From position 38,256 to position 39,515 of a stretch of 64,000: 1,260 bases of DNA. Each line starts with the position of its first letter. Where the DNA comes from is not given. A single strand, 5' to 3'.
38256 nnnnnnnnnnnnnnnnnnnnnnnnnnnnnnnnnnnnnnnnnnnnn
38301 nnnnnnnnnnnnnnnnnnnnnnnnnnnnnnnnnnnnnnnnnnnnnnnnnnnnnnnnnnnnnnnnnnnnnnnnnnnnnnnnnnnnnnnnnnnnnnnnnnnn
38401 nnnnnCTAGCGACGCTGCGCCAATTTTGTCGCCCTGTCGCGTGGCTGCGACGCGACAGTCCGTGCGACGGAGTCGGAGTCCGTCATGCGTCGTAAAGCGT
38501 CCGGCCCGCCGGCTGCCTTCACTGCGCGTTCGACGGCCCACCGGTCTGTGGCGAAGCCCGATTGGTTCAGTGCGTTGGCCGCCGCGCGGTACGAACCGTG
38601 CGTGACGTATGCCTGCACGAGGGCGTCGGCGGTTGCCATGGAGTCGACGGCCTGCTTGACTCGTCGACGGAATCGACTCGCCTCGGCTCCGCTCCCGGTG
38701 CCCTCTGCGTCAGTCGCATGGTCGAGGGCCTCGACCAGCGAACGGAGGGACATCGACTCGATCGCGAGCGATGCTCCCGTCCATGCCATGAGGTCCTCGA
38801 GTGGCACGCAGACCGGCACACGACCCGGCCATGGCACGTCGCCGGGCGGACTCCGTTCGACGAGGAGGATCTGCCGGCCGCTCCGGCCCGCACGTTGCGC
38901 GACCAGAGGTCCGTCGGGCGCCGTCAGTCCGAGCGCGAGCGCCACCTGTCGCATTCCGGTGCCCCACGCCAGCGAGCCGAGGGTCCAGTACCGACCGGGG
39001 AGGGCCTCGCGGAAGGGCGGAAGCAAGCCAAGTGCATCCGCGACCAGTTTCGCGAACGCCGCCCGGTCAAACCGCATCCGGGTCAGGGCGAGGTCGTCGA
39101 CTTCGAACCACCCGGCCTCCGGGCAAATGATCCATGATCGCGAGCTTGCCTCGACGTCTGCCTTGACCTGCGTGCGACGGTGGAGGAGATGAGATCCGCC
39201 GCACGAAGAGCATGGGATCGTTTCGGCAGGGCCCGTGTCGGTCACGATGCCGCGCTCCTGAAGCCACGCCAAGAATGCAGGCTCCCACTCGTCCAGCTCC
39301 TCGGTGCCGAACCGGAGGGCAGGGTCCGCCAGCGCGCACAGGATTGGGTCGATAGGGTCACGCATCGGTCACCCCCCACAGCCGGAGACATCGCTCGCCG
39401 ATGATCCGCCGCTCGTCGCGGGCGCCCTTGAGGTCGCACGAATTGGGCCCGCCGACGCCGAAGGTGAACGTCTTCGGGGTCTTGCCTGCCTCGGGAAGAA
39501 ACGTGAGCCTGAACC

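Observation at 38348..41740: Terminator-delimited XRE-ImmA cassette carrying two unknown proteins inside the prophage accessory arm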

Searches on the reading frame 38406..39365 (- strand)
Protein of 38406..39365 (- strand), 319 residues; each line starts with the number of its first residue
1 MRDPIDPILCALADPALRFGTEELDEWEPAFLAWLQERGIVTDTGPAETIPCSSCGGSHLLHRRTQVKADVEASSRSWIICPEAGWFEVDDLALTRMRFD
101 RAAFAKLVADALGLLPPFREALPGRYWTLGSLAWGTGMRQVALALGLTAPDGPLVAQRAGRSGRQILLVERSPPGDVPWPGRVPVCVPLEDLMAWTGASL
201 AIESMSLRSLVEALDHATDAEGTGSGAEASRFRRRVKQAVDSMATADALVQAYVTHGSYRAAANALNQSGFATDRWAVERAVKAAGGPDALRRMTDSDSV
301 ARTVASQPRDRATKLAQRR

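Call 6: search_protein_families(library=pfam, proteins=[window:38406-39365:-], max_evalue=0.01)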
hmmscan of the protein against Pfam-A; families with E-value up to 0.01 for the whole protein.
window:38406-39365:- (319 aa): 0 families

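Call 7: search_protein_families(library=padloc, proteins=[window:38406-39365:-], max_evalue=0.01)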
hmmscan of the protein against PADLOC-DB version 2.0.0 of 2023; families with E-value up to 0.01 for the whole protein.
window:38406-39365:- (319 aa): 0 families

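Call 8: search_protein_families(library=phrogs, proteins=[window:38406-39365:-], max_evalue=0.01)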
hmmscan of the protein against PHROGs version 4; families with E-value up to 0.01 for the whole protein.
window:38406-39365:- (319 aa): 0 families

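Call 10: search_dna_similar(query=window:38406-39365:-, collection=phages, mode=protein, max_rows=30)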
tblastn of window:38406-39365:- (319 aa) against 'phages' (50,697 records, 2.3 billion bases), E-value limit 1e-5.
No match.

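Call 11: search_protein_families(library=ncbifam, proteins=[window:38406-39365:-], max_evalue=0.01)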
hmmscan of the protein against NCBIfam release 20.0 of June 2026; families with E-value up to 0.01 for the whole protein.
window:38406-39365:- (319 aa): 0 families

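Call 13: find_homologous_proteins(query=window:38406-39365:-)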
Query window:38406-39365:- (319 aa): 63 proteins with E <= 0.001 among 8000 candidates.
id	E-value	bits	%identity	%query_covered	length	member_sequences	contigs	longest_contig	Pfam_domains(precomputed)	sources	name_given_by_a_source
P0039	2.6e-197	673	95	100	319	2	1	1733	-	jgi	jgi:hypothetical protein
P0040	2.0e-58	216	41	98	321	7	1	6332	-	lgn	-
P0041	1.2e-54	204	40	94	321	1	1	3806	-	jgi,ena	-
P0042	1.6e-53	200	39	99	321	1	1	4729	-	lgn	-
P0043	7.6e-53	198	39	98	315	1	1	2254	-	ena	-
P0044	1.4e-52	197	37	98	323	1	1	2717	-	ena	-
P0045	1.6e-52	197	39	98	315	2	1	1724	-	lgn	-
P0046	5.7e-51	192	37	98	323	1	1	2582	-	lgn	-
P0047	6.8e-51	192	37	98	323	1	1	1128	-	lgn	-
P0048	1.0e-50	191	37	98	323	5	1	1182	-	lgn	-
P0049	1.1e-50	191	37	98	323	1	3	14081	-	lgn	-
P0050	1.3e-50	191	37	98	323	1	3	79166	-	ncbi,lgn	-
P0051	1.8e-50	190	38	98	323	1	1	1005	-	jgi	jgi:hypothetical protein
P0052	2.2e-50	190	37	98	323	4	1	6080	-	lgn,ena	-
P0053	2.9e-50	190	37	98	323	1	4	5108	-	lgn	-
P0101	1.7e-10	59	31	63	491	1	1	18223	-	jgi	jgi:hypothetical protein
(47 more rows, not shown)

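Call 31: predict_structure(alignment_id=A4)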
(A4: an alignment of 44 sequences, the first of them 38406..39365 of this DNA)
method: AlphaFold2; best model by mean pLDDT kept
length: 319 residues; sequences in the alignment: 44
mean_pLDDT: 78.2   pTM: 0.60
mean pLDDT of the five models: 78.2, 77.6, 76.6, 76.1, 73.6
residues with pLDDT >= 90: 71; 70-90: 170; 50-70: 49; < 50: 29
segments of 3 or more residues with pLDDT < 50: 222-226, 228-232, 299-315
pLDDT, mean of each block of 10 residues (from residue 1): 80 85 81 91 76 79 67 71 82 77 96 94 94 88 91 84 84 80 86 88 83 73 45 53 74 88 86 86 85 59 44 50
secondary structure, 60 per line:
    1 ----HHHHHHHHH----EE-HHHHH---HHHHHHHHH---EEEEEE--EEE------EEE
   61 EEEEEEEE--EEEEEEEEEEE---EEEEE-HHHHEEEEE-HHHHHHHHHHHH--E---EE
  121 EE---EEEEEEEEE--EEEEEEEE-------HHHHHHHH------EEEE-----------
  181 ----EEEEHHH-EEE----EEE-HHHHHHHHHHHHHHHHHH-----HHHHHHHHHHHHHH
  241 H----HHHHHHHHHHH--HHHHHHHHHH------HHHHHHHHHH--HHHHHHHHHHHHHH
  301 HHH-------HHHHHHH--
elements in order: H5-13 H21-25 H29-37 E41-46 E49-51 E58-68 E71-81 E85-89 H91-94 E95-99 H101-112 E119-122 E126-134 E137-144 H152-159 E166-169 E185-188 E193-195 E200-202 H204-221 H227-241 H246-256 H259-268 H275-284 H287-303 H311-317

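Call 33: search_solved_structures(query=A4, max_evalue=1)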
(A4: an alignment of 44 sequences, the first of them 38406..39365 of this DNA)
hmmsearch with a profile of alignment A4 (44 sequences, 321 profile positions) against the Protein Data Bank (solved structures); distinct sequences matched with E-value up to 1: 2.
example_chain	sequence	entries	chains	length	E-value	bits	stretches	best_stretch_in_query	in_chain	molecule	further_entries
6sa6_A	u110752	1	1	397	0.026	17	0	102-138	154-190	DARPin-Armadillo fusion A5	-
9x86_A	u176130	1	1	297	0.96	11.8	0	137-192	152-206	Amc20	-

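Call 36: fold_search(model_id=the predicted structure, library=pdb)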
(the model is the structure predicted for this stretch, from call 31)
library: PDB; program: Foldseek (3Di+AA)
matches with E <= 10: 600; with E <= 0.001: 0
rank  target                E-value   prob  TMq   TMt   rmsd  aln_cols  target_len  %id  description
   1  5csk_B                5.3e-02  0.10  0.11  0.03  21.2       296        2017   10  Crystal structure of yeast acetyl-CoA carboxylase, unbiotinylated (released 2015-10-28)
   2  5csk_A                8.4e-02  0.13  0.13  0.03  22.2       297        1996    9  Crystal structure of yeast acetyl-CoA carboxylase, unbiotinylated (released 2015-10-28)
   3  7vbc_I                8.9e-02  0.94  0.11  0.27   7.0        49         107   24  Back track state of human RNA Polymerase I Elongation Complex (released 2022-02-16)
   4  5xon_U                1.7e-01  0.51  0.11  0.21  14.9        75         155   12  RNA Polymerase II elongation complex bound with Spt4/5 and TFIIS (released 2017-08-16)
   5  1fxh_B                1.8e-01  0.35  0.10  0.06  13.0        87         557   11  MUTANT OF PENICILLIN ACYLASE IMPAIRED IN CATALYSIS WITH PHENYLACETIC ACID IN THE ACTIVE SITE (released 2001-03-28)
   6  1cp9_B                2.0e-01  0.51  0.11  0.07  12.9        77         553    6  CRYSTAL STRUCTURE OF PENICILLIN G ACYLASE FROM THE BRO1 MUTANT STRAIN OF PROVIDENCIA RETTGERI (released 1999-06-24)
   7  4c2m_X                2.1e-01  0.82  0.11  0.25   7.8        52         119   23  Structure of RNA polymerase I at 2.8 A resolution (released 2013-10-23)
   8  7obb_I                2.3e-01  0.87  0.11  0.29   5.2        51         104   22  Cryo-EM structure of human RNA Polymerase I Open Complex (released 2021-12-08)
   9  1e3a_B                2.3e-01  0.47  0.11  0.07  12.6        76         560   14  A slow processing precursor penicillin acylase from Escherichia coli (released 2000-11-29)
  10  7reo                  2.3e-01  0.47  0.11  0.05  12.7        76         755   14  Crystal structure of an engineered variant of single-chain Penicillin G Acylase from Kluyvera cryocrescens (global hydro (released 2021-11-17)
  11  1qyp_MODEL_1_A        2.4e-01  0.51  0.10  0.38   8.9        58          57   22  THERMOCOCCUS CELER RPB9, NMR, 25 STRUCTURES (released 1997-12-24)
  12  1gm7_B                2.7e-01  0.44  0.11  0.07  12.4        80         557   14  Crystal structures of penicillin acylase enzyme-substrate complexes: Structural insights into the catalytic mechanism (released 2001-11-28)
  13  7jrj_A                2.7e-01  0.10  0.10  0.12  18.9       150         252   16  Chlamydomonas reinhardtii radial spoke head and neck (recombinant) (released 2020-12-16)
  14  7waz_A                2.9e-01  0.18  0.10  0.04  14.3       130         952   11  PlmCasX-sgRNAv1-dsDNA ternary complex at ts loading state (released 2022-03-16)
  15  4c2m_I                3.2e-01  0.75  0.11  0.24   6.9        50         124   20  Structure of RNA polymerase I at 2.8 A resolution (released 2013-10-23)
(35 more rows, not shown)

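Call 65: find_encoding_contigs(protein=P0101, flank=9000, max_places=3)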
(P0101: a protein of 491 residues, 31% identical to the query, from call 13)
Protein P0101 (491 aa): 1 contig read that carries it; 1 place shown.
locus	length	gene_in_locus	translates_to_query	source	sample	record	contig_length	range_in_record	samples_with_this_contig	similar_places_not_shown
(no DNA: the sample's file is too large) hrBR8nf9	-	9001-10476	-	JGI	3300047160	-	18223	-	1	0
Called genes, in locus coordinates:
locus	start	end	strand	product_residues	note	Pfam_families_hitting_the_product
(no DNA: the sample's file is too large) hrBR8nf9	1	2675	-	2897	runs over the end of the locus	?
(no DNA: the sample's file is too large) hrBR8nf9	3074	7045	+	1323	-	PF13524:Glyco_trans_1_2, PF13432:TPR_16, PF13641:Glyco_tranf_2_3, PF00535:Glycos_transf_2, PF00535:Glycos_transf_2, PF13424:TPR_12, PF13432:TPR_16 (weak), PF14559:TPR_19, +13 more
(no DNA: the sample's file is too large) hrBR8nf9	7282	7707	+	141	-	-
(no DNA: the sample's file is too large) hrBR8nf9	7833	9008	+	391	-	-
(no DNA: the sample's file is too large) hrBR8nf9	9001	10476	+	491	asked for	-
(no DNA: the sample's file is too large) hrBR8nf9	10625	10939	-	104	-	-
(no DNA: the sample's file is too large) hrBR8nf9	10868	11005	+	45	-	-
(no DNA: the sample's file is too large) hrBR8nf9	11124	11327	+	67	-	-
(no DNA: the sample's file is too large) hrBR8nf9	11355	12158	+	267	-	-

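Call 92: search_protein_families(library=pfam, alignment_id=A4, max_evalue=1)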
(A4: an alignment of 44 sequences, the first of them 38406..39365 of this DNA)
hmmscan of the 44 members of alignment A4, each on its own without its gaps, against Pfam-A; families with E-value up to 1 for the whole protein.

A. member 1, window:38406-39365:- (319 aa): 0 families

B. families by the number of members that match (of 44 scanned): 14 families
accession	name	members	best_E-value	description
PF18024.7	HTH_50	7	0.098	Helix-turn-helix domain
PF14369.11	Zn_ribbon_19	4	0.12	zinc-ribbon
PF11161.13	DUF2944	2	0.045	Protein of unknown function (DUF2946)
PF01910.22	Thiamine_BP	2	0.096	Thiamine-binding protein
PF24192.1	DUF7417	2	0.13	Domain of unknown function (DUF7417)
PF17740.6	DUF5577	1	0.0085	Family of unknown function (DUF5577)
PF14354.12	Lar_restr_allev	1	0.02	Restriction alleviation protein Lar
PF21401.2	AcrF3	1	0.074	Cas3 inhibitor AcrF3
PF02783.20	MCR_beta_N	1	0.11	Methyl-coenzyme M reductase beta subunit, N-terminal domain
PF15812.10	MREG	1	0.11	Melanoregulin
PF08766.16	DEK_C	1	0.2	DEK C terminal domain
PF09563.16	RE_LlaJI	1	0.29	LlaJI restriction endonuclease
PF09312.16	SurA_N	1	0.38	SurA N-terminal domain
PF05876.18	GpA_ATPase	1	0.62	Phage terminase large subunit gpA, ATPase domain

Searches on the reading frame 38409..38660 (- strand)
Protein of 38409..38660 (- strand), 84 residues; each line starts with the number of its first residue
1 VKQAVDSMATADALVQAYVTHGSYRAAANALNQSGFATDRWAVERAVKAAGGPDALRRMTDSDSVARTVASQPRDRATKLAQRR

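Call 97: search_solved_structures(query=A8, max_evalue=5)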
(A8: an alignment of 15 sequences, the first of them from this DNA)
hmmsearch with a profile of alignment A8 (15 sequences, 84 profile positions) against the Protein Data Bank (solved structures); distinct sequences matched with E-value up to 5: 1.
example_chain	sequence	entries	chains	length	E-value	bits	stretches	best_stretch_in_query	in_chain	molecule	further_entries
3nrb_A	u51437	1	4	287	0.89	13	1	9-47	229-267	Formyltetrahydrofolate deformylase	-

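Call 98: search_protein_families(library=pfam, proteins=[window:38409-38660:-], max_evalue=1)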
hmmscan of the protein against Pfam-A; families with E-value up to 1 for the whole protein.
seq(84 aa): 0 families
